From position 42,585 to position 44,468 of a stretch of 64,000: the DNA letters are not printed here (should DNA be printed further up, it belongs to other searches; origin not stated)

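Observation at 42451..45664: Unusual aryl-starter cassette: free carrier protein + benzoate-CoA-ligase-family ligase + chorismate-utilising enzyme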

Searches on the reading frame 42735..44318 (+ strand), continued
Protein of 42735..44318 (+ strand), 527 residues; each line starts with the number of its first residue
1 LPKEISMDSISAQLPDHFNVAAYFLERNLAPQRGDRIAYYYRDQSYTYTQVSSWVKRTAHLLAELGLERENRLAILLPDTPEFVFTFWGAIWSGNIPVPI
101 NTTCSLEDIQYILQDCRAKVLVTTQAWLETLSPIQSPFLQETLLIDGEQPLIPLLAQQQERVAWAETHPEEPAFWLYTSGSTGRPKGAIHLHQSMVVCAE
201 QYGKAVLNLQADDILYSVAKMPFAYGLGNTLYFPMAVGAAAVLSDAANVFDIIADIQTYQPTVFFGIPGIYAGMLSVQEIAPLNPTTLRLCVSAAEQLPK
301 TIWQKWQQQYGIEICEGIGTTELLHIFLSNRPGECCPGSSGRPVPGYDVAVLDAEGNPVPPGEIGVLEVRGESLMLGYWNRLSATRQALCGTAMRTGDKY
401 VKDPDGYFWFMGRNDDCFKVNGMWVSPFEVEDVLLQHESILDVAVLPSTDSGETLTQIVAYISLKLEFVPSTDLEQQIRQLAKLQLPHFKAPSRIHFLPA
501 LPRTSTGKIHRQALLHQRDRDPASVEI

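Call 45: search_protein_families(library=pfam, proteins=[L054:16684-18351:+, L042:14518-16176:+], max_evalue=1)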
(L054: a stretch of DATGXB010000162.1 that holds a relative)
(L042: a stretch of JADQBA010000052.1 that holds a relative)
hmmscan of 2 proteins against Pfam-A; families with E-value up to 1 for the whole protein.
L054:16684-18351:+ (555 aa): 16 families
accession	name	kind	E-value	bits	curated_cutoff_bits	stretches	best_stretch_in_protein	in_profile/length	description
PF04820.20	Trp_halogenase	-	2.7e-14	53.3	21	2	114-251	148-274/458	Tryptophan halogenase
PF01266.30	DAO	-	6.7e-10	39.5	27.9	2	9-112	1-107/353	FAD dependent oxidoreductase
PF01494.25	FAD_binding_3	-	7.9e-08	32.3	22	1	8-217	2-193/349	FAD binding domain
PF07992.20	Pyr_redox_2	-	2.1e-07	31.1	26.1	2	8-46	1-40/291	Pyridine nucleotide-disulphide oxidoreductase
PF12831.13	FAD_oxidored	-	4.9e-06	26.5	27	1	9-182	1-150/416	FAD dependent oxidoreductase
PF13450.12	NAD_binding_8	-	5.9e-06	26.9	21.9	1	12-42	1-31/68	NAD(P)-binding Rossmann-like domain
PF03486.20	HI0933_like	-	3.7e-05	23.7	50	2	9-41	2-34/244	HI0933-like protein Rossmann domain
PF00890.30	FAD_binding_2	-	0.00036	20.3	20.4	1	9-41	1-33/414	FAD binding domain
PF00996.24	GDI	-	0.00041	19.5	23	1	6-41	3-38/436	GDP dissociation inhibitor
PF05834.18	Lycopene_cycl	-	0.00075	19.1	23.4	1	9-44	1-38/380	Lycopene cyclase protein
PF00070.33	Pyr_redox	-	0.011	16.7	22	1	10-44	2-36/82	Pyridine nucleotide-disulphide oxidoreductase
PF01946.23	Thi4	-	0.022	14.4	26.2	1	8-38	18-49/235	Thi4 family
PF01134.28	GIDA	-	0.11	12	22.1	1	9-40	1-29/391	Glucose inhibited division protein A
PF04192.17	Utp21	-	0.16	12.2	30.8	1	392-440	148-195/209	Utp21 specific WD40 associated putative domain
PF02558.23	ApbA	-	0.21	11.6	22.2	1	10-40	1-31/150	Ketopantoate reductase PanE/ApbA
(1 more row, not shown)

L042:14518-16176:+ (552 aa): 13 families
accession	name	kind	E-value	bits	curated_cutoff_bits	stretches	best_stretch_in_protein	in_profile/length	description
PF04820.20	Trp_halogenase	-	9.7e-16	58.1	21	2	109-389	142-388/458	Tryptophan halogenase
PF01494.25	FAD_binding_3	-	3.6e-12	46.6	22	1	9-248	2-222/349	FAD binding domain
PF01266.30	DAO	-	2.8e-08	34.1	27.9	2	129-190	153-216/353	FAD dependent oxidoreductase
PF07992.20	Pyr_redox_2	-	8.8e-08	32.3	26.1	2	9-43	1-36/291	Pyridine nucleotide-disulphide oxidoreductase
PF13450.12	NAD_binding_8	-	1.3e-05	25.8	21.9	1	13-43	1-31/68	NAD(P)-binding Rossmann-like domain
PF05834.18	Lycopene_cycl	-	9.9e-05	22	23.4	2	10-42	1-35/380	Lycopene cyclase protein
PF03486.20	HI0933_like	-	0.00013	21.9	50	1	10-42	2-34/244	HI0933-like protein Rossmann domain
PF00996.24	GDI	-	0.0002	20.4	23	1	6-42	2-38/436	GDP dissociation inhibitor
PF13738.12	Pyr_redox_3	-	0.00098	18.9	30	1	119-191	75-147/305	Pyridine nucleotide-disulphide oxidoreductase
PF12831.13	FAD_oxidored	-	0.0017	18.2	27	1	10-178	1-145/416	FAD dependent oxidoreductase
PF00890.30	FAD_binding_2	-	0.0022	17.7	20.4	1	10-48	1-43/414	FAD binding domain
PF00070.33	Pyr_redox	-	0.0069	17.3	22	0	11-44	2-35/82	Pyridine nucleotide-disulphide oxidoreductase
PF01134.28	GIDA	-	0.012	15.2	22.1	1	10-41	1-29/391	Glucose inhibited division protein A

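Call 46: find_encoding_contigs(protein=P0112, flank=10000, max_places=2)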
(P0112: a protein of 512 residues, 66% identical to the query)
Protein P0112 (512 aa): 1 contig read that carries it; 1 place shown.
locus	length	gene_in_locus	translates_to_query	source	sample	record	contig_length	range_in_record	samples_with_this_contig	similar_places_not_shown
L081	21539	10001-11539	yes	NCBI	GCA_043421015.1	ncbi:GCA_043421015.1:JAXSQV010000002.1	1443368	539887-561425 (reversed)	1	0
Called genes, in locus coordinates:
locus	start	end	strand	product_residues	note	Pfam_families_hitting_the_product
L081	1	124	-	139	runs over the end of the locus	PF27155:Y4rL_C (weak)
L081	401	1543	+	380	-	PF00165:HTH_AraC (faint), PF12833:HTH_18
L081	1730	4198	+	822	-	PF11741:AMIN (weak), PF07715:Plug, PF00593:TonB_dep_Rec_b-barrel, PF25183:OMP_b-brl_4 (weak)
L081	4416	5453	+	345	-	PF01497:Peripla_BP_2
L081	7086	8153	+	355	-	-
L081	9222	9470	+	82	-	-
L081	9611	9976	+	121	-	PF01648:ACPS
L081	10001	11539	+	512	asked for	PF00501:AMP-binding, PF13193:AMP-binding_C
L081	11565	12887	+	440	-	PF00425:Chorismate_bind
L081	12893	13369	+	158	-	-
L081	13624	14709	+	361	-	PF01839:FG-GAP (faint), PF13517:FG-GAP_3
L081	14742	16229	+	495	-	PF01839:FG-GAP (faint), PF07593:UnbV_ASPIC, PF00353:HemolysinCabind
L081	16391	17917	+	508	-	PF00108:Thiolase_N (weak), PF08545:ACP_syn_III, PF08541:ACP_syn_III_C, PF00550:PP-binding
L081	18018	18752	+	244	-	PF01494:FAD_binding_3, PF01266:DAO (faint), PF04820:Trp_halogenase (faint), PF07992:Pyr_redox_2 (faint), PF13450:NAD_binding_8 (weak)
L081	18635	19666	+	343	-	-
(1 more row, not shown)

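Call 49: find_encoding_contigs(protein=P0058, flank=10000, max_places=1)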
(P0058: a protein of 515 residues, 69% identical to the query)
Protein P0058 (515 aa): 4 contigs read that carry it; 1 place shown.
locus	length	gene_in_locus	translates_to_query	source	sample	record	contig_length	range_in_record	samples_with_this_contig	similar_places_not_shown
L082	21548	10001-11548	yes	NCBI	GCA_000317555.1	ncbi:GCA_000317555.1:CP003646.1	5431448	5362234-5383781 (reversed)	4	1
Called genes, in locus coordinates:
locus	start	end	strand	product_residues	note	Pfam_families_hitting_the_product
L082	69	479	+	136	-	PF11208:DUF2992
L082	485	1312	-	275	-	PF13599:Pentapeptide_4 (faint), PF00805:Pentapeptide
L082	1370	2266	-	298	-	PF13428:TPR_14 (faint), PF13432:TPR_16 (faint), PF14559:TPR_19 (weak)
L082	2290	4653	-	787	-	PF05729:NACHT, PF22727:NCH2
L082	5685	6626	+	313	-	PF02219:MTHFR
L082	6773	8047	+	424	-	PF00109:ketoacyl-synt, PF02801:Ketoacyl-synt_C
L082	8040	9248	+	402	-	PF00109:ketoacyl-synt, PF02801:Ketoacyl-synt_C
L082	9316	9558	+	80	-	-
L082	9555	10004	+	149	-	PF01648:ACPS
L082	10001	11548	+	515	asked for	PF00501:AMP-binding, PF13193:AMP-binding_C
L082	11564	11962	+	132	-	PF00190:Cupin_1, PF07883:Cupin_2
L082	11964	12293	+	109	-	PF02627:CMD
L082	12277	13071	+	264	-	PF04199:Cyclase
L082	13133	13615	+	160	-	PF10604:Polyketide_cyc2 (weak), PF03364:Polyketide_cyc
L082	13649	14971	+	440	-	PF00425:Chorismate_bind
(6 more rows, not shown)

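Call 62: find_encoding_contigs(protein=window:42753-44318:+, flank=2000, max_places=2)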
Protein window:42753-44318:+ (521 aa): no gene with exactly this product is on record in the collection.

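Call 63: find_encoding_contigs(protein=P0001, flank=10000, max_places=1)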
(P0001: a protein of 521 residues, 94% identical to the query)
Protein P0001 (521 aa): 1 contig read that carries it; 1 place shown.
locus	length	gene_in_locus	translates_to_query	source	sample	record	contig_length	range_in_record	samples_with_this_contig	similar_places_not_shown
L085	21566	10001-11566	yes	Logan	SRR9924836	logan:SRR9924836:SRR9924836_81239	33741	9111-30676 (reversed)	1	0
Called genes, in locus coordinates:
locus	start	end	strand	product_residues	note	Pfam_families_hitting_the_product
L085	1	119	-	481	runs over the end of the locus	-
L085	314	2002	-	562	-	PF00512:HisKA, PF02518:HATPase_c, PF00072:Response_reg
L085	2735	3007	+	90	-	PF02537:CRCB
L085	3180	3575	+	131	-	PF02537:CRCB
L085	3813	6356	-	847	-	PF11741:AMIN, PF07715:Plug, PF00593:TonB_dep_Rec_b-barrel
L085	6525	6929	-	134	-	-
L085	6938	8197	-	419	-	PF07690:MFS_1, PF13000:Acatn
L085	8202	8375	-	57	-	-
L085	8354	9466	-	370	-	PF12833:HTH_18, PF00165:HTH_AraC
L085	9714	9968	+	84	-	PF00550:PP-binding (weak)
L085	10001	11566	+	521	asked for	PF00501:AMP-binding, PF13193:AMP-binding_C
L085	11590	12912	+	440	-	PF00425:Chorismate_bind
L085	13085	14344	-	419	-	PF05977:MFS_3, PF07690:MFS_1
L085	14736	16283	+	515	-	PF00108:Thiolase_N (weak), PF08545:ACP_syn_III, PF08541:ACP_syn_III_C, PF00550:PP-binding (weak)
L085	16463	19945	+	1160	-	PF18563:TubC_N, PF00668:Condensation, PF00501:AMP-binding, PF13193:AMP-binding_C, PF00550:PP-binding (weak)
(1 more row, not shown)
